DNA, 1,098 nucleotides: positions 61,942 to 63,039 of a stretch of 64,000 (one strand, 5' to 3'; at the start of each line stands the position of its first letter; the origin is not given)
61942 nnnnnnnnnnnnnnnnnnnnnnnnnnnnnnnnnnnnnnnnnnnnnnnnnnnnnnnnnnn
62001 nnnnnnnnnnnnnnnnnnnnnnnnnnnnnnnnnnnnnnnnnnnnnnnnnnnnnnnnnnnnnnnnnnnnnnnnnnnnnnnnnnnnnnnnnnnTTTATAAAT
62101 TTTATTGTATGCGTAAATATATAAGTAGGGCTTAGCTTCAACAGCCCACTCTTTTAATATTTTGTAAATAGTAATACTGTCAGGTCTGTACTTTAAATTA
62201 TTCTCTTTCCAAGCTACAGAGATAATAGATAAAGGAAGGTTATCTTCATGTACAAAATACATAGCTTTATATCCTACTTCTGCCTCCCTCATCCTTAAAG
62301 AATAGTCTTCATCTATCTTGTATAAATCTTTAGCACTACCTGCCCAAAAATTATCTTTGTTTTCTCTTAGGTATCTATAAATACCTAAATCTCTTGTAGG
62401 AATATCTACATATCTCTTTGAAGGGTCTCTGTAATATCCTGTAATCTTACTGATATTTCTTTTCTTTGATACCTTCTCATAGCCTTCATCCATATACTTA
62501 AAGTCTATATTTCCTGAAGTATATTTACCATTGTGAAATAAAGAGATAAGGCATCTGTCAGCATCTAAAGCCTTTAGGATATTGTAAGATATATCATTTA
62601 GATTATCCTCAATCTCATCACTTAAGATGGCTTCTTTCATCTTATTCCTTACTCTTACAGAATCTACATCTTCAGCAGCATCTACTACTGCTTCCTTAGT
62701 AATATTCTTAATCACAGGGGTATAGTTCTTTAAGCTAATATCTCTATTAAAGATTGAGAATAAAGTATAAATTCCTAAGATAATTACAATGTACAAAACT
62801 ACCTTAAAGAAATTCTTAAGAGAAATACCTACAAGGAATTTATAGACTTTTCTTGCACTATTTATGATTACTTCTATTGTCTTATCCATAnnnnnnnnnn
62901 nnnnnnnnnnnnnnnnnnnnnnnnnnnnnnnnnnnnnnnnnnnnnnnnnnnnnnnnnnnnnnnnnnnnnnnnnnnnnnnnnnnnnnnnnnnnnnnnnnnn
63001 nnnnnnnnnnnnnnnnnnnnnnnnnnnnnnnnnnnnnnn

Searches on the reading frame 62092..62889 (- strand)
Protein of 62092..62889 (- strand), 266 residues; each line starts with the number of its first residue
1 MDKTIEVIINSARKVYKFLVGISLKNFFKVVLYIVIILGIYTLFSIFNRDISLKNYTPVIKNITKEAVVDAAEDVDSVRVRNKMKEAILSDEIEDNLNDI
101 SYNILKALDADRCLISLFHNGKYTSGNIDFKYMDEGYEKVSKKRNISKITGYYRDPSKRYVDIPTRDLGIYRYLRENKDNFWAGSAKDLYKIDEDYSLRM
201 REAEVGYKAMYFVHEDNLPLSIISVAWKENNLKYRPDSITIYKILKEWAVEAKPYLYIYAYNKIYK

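Call 42: find_encoding_contigs(protein=window:62092-62889:-, flank=10000, max_places=2)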
Protein window:62092-62889:- (266 aa): 5 contigs read that carry it; 2 places shown.
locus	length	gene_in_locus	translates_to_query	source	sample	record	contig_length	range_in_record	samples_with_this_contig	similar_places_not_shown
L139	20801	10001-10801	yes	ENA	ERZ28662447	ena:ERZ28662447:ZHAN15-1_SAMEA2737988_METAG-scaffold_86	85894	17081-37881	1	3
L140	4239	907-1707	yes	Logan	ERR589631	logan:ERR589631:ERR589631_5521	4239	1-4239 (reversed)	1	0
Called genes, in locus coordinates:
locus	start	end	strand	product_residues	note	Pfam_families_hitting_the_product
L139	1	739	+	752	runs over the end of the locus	-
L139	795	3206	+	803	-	-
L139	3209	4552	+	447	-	-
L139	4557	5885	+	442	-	-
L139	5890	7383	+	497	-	-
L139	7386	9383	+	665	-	-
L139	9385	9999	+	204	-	-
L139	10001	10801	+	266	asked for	-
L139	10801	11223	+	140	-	PF18925:DUF5675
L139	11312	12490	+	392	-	-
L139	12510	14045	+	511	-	PF23898:Crass_capsid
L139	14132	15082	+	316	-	-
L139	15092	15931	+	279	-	PF25710:CrAss_Ring_3_4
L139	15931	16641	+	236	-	PF25710:CrAss_Ring_3_4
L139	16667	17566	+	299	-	PF25650:crAss_AuxCP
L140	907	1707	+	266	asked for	-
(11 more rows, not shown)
